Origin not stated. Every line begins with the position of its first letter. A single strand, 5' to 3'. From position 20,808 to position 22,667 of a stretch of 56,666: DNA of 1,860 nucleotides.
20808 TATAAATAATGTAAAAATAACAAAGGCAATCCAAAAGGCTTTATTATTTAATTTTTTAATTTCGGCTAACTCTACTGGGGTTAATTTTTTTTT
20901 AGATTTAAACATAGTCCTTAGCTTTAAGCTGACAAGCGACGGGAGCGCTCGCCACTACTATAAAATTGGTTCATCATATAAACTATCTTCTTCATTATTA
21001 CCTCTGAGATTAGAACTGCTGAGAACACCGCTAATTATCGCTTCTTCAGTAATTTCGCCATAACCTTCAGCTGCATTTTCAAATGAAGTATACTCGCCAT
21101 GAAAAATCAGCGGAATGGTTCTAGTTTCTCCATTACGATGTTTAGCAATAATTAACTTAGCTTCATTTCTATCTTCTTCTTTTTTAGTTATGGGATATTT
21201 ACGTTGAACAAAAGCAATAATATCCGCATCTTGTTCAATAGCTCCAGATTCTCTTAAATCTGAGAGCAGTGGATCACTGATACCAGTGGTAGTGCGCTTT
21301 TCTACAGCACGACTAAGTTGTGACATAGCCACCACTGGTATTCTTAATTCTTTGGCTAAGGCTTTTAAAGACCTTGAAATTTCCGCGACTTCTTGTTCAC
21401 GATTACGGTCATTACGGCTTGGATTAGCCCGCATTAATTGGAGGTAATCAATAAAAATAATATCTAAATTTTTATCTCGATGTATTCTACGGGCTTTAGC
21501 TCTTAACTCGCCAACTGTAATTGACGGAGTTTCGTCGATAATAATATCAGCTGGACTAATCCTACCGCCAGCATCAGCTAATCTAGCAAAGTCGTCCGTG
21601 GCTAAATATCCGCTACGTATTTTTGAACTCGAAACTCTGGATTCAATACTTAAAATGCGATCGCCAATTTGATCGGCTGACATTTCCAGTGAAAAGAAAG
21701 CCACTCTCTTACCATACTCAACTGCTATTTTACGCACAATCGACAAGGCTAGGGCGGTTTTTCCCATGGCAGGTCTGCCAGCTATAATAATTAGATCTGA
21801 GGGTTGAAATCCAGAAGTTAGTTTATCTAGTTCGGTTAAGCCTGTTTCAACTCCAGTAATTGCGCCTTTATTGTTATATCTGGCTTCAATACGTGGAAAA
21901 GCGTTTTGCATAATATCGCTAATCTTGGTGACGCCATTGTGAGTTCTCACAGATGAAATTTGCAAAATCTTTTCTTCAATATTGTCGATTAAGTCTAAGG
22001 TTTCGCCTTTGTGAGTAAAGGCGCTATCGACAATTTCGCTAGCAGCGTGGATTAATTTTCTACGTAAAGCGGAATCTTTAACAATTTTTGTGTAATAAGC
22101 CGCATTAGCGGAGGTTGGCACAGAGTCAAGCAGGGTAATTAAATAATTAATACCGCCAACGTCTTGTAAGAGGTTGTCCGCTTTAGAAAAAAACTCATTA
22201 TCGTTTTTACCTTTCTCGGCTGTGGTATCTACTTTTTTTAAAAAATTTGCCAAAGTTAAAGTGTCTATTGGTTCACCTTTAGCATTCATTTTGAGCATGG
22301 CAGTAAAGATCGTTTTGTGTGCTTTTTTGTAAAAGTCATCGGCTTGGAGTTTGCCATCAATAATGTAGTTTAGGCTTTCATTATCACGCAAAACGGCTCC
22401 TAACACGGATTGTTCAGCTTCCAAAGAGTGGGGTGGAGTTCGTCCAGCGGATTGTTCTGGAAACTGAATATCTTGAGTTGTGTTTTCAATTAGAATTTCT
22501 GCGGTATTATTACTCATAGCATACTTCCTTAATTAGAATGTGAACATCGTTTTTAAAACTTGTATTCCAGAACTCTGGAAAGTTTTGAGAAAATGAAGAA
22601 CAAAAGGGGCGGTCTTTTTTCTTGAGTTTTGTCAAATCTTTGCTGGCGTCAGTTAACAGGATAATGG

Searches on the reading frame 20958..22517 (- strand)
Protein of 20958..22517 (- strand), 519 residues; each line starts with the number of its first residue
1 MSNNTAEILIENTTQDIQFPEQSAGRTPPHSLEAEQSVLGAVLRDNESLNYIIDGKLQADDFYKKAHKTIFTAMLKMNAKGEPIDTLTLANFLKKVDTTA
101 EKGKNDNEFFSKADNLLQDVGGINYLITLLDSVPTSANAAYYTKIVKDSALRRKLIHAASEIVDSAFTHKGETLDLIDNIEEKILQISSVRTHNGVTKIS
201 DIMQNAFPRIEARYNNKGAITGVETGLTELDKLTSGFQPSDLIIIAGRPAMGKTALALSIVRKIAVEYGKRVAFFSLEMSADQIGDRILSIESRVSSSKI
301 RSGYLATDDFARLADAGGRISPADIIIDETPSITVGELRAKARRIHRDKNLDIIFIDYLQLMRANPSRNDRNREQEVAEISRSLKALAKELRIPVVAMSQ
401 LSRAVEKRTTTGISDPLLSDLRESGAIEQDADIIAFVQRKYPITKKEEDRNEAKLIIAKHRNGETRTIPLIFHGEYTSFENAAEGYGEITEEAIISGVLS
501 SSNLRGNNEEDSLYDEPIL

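Call 51: search_protein_families(library=pfam, proteins=[window:20958-22517:-], max_evalue=0.00001)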
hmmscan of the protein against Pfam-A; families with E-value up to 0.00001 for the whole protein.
window:20958-22517:- (519 aa): 4 families
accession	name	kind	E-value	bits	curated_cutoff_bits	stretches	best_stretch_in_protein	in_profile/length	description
PF03796.21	DnaB_C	-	5.3e-100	334.4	27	1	222-481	1-255/255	DnaB-like helicase C terminal domain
PF00772.26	DnaB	-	9.6e-31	106.3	23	1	28-148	2-103/103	DnaB-like helicase N terminal domain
PF13481.12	AAA_25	-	4.9e-11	43.1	27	1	224-400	16-189/195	AAA domain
PF06745.19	ATPase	-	3.9e-08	33.4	26.6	1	223-412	1-175/231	KaiC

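Call 55: find_homologous_proteins(query=window:20958-22517:-, max_evalue=1e-30)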
Query window:20958-22517:- (519 aa): 8000 proteins with E <= 1e-30 among 8000 candidates; the best 120 are listed.
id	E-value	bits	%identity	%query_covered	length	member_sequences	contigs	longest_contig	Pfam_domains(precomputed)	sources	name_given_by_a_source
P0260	0.0e+0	1113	100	100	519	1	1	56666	PF06745.20,PF03796.22,PF00772.27,PF13481.13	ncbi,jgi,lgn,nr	ncbi:MAG: replicative DNA helicase [Deltaproteobacteria bacterium]|jgi:replicative DNA helicase|nr:r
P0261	0.0e+0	1008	90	100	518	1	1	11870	PF06745.20,PF03796.22,PF00772.27,PF13481.13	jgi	jgi:replicative DNA helicase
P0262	5.1e-168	578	60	93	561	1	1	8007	PF06745.20,PF03796.22,PF00772.27,PF13481.13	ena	-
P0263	1.7e-141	490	52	92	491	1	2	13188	PF03796.22,PF00772.27,PF13481.13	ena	-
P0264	6.4e-140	485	52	93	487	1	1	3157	PF03796.22,PF00772.27,PF13481.13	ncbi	-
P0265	4.9e-139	482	53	90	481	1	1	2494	PF03796.22,PF00772.27,PF13481.13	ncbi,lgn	-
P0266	5.6e-139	482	54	89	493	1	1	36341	PF06745.20,PF03796.22,PF00772.27,PF13481.13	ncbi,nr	ncbi:MAG: replicative DNA helicase [Deltaproteobacteria bacterium]|nr:replicative DNA helicase [Delt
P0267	5.3e-137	475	53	89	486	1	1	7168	PF03796.22,PF00772.27,PF13481.13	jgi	jgi:replicative DNA helicase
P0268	1.4e-135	471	52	89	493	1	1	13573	PF06745.20,PF03796.22,PF00772.27,PF13481.13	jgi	jgi:replicative DNA helicase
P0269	2.5e-135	470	51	88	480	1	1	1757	PF06745.20,PF03796.22,PF00772.27,PF13481.13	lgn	-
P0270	2.8e-134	466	50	91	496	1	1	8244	PF03796.22,PF00772.27,PF13481.13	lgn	-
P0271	4.5e-134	466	51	89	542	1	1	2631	PF03796.22,PF00772.27,PF13481.13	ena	-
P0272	8.4e-134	465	51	89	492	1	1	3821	PF06745.20,PF03796.22,PF00772.27,PF13481.13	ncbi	-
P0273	2.3e-133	463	51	92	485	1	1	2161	PF03796.22,PF00772.27,PF13481.13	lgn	-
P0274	3.1e-133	463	49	92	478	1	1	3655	PF03796.22,PF00772.27,PF13481.13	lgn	-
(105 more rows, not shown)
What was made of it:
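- On Horizontally acquired genomic islet: The host DnaB has one 90% relative, then <=60%, among MAGs labelled Deltaproteobacteria or Bdellovibrionota (call 55).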

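Call 56: find_encoding_contigs(protein=P0261, flank=10000, max_places=4)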
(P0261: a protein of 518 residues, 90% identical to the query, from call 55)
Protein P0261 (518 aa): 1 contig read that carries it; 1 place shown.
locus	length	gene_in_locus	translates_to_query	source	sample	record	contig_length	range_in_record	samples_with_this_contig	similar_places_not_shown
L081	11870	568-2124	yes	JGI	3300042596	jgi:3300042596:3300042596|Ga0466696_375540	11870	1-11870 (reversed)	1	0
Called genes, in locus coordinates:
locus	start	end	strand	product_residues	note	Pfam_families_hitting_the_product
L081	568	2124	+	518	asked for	PF00772:DnaB, PF03796:DnaB_C, PF06745:ATPase (weak), PF13481:AAA_25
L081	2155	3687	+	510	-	PF01551:Peptidase_M23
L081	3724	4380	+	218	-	PF00735:Septin (faint), PF03193:RsgA_GTPase (faint), PF00009:GTP_EFTU (weak), PF01926:MMR_HSR1, PF02421:FeoB_N (weak), PF00350:Dynamin_N (faint)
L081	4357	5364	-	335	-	PF00535:Glycos_transf_2, PF10111:Glyco_tranf_2_2, PF13641:Glyco_tranf_2_3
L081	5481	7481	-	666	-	PF02922:CBM_48, PF00128:Alpha-amylase, PF02806:Alpha-amylase_C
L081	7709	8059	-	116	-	-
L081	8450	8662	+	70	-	PF01165:Ribosomal_S21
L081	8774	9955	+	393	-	PF03739:LptF_LptG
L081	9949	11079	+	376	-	PF03739:LptF_LptG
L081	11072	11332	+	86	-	PF01713:Smr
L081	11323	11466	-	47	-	-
